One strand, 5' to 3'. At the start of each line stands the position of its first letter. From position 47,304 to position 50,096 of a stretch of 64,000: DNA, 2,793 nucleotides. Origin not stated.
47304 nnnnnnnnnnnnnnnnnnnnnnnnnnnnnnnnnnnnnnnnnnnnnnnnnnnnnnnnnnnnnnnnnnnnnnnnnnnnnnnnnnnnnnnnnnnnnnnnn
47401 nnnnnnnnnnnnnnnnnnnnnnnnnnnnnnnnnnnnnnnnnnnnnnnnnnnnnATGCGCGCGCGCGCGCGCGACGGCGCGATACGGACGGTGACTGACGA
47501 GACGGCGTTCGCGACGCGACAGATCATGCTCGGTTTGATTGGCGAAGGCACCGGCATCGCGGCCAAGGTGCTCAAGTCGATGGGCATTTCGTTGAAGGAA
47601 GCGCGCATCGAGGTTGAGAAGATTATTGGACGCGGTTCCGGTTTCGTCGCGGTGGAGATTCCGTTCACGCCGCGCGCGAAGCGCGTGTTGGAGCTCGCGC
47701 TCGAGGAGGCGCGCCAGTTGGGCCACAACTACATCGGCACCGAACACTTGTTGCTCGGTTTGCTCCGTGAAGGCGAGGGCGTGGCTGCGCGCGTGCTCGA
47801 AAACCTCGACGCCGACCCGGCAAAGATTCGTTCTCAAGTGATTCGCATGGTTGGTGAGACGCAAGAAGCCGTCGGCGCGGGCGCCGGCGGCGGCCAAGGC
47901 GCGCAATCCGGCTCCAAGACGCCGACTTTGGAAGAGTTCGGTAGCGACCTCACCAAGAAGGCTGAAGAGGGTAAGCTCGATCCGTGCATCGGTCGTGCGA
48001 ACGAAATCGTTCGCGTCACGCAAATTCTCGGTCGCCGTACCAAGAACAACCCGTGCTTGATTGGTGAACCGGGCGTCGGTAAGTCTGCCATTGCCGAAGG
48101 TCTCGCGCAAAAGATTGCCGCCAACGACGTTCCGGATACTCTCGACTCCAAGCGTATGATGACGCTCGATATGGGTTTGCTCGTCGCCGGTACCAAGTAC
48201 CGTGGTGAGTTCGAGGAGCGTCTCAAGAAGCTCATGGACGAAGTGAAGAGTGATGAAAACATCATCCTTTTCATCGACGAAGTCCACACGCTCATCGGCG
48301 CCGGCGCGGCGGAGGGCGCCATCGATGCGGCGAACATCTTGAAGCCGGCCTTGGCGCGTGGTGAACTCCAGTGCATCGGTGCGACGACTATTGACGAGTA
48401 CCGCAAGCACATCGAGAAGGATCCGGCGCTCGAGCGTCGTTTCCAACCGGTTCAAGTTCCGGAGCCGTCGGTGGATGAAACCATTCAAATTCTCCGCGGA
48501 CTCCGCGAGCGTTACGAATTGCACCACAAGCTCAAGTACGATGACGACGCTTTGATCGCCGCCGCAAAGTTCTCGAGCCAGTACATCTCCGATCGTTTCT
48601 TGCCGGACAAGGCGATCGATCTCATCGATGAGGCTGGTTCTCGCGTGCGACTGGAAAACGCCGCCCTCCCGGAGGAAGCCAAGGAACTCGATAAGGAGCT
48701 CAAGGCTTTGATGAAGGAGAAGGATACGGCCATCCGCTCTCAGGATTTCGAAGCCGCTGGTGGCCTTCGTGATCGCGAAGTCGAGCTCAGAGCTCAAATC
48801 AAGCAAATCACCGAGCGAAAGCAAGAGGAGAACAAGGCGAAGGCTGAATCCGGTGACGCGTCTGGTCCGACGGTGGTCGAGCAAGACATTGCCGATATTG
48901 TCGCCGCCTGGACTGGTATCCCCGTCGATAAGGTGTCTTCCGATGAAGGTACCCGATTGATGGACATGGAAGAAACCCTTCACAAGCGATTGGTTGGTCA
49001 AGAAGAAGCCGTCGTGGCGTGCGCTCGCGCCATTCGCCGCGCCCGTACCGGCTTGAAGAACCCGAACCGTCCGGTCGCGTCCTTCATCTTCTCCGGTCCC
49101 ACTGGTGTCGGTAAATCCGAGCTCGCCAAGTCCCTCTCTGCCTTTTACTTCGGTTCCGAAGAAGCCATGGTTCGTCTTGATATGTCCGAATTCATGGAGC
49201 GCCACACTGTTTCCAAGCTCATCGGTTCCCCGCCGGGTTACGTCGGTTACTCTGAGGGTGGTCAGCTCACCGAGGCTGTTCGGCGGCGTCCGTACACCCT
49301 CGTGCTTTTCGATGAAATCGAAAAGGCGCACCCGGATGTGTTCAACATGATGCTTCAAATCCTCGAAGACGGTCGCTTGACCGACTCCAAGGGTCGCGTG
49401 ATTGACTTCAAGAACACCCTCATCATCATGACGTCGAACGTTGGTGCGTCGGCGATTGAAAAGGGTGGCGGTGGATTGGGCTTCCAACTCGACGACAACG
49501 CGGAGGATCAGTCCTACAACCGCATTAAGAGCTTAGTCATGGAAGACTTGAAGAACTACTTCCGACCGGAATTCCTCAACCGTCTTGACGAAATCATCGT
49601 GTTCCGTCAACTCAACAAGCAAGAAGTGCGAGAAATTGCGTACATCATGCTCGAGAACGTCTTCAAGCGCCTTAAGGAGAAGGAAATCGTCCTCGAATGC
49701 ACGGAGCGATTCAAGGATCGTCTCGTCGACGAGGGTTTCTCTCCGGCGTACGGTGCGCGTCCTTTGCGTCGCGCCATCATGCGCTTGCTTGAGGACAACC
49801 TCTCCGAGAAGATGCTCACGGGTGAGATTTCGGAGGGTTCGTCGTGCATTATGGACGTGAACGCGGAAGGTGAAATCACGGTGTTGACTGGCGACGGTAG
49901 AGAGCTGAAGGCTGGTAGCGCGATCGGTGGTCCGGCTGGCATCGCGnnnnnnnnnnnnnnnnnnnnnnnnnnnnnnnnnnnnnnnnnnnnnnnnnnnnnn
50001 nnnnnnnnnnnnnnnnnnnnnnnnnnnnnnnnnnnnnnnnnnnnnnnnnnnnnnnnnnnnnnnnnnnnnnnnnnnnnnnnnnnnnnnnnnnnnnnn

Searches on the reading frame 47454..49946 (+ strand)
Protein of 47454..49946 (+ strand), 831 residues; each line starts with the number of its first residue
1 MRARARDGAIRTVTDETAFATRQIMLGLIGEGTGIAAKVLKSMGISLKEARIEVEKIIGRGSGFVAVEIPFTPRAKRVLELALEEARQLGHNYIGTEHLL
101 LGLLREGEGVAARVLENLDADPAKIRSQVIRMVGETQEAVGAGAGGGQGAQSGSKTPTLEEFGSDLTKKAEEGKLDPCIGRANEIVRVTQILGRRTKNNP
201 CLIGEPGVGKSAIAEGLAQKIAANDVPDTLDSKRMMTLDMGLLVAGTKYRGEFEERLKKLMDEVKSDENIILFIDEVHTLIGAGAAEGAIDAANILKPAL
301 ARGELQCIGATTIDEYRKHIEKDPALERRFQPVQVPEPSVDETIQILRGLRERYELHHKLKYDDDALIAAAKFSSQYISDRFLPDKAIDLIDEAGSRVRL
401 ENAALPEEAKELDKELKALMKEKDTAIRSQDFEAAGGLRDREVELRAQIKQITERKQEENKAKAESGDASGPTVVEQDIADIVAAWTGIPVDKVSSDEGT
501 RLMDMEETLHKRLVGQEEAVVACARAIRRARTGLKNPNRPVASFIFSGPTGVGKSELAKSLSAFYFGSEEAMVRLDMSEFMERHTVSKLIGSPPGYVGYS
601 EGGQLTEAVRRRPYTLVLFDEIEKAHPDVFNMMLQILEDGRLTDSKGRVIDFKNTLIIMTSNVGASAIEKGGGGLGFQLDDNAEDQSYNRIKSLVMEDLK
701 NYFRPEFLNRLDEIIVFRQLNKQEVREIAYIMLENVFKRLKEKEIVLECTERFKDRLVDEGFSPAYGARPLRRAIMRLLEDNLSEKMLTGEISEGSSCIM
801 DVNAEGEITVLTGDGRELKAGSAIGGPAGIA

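Call 39: search_protein_families(library=pfam, proteins=[window:47454-49946:+], max_evalue=0.0001)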
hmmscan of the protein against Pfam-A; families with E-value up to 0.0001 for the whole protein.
window:47454-49946:+ (831 aa): 14 families
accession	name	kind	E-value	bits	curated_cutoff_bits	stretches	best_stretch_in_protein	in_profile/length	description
PF07724.20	AAA_2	-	1.7e-70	236.8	27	1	539-714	1-166/166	AAA domain (Cdc48 subfamily)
PF17871.7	AAA_lid_9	-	2.1e-33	114.8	22.8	1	339-439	1-101/104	AAA lid domain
PF02861.25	Clp_N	-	3.7e-28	97.9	20.7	2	82-134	1-53/53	Clp amino terminal domain, pathogenicity island component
PF10431.15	ClpB_D2-small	-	6.4e-24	84.2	21.9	1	720-798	1-79/81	C-terminal, D2-small domain, of ClpB protein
PF00004.35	AAA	-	1.8e-21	77.4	21.2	2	201-313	2-110/131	ATPase family associated with various cellular activities (AAA)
PF07728.20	AAA_5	-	8.6e-19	68.4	22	1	544-663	2-123/139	AAA domain (dynein-related subfamily)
PF13191.12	AAA_16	-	4.4e-09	37.5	32.6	0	178-224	2-51/167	AAA ATPase domain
PF00158.32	Sigma54_activat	-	1.1e-07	32.1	20.2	0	533-644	14-124/168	Sigma-54 interaction domain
PF13401.12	AAA_22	-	1.8e-07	32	27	0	196-285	4-100/130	AAA domain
PF02151.25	UVR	-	5.6e-07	29.6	21.5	1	413-448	1-36/36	UvrB/uvrC motif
PF20720.3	nSTAND3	-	6.4e-06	26.4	27.2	0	201-224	21-44/155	Novel STAND NTPase 3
PF05621.17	TniB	-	1.2e-05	25.3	22.4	0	225-337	76-186/189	Bacterial TniB protein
PF13238.12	AAA_18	-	2.4e-05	25.2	29.4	0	201-269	2-68/128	AAA domain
PF13173.12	AAA_14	-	7e-05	23.3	27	0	202-281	7-75/129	AAA domain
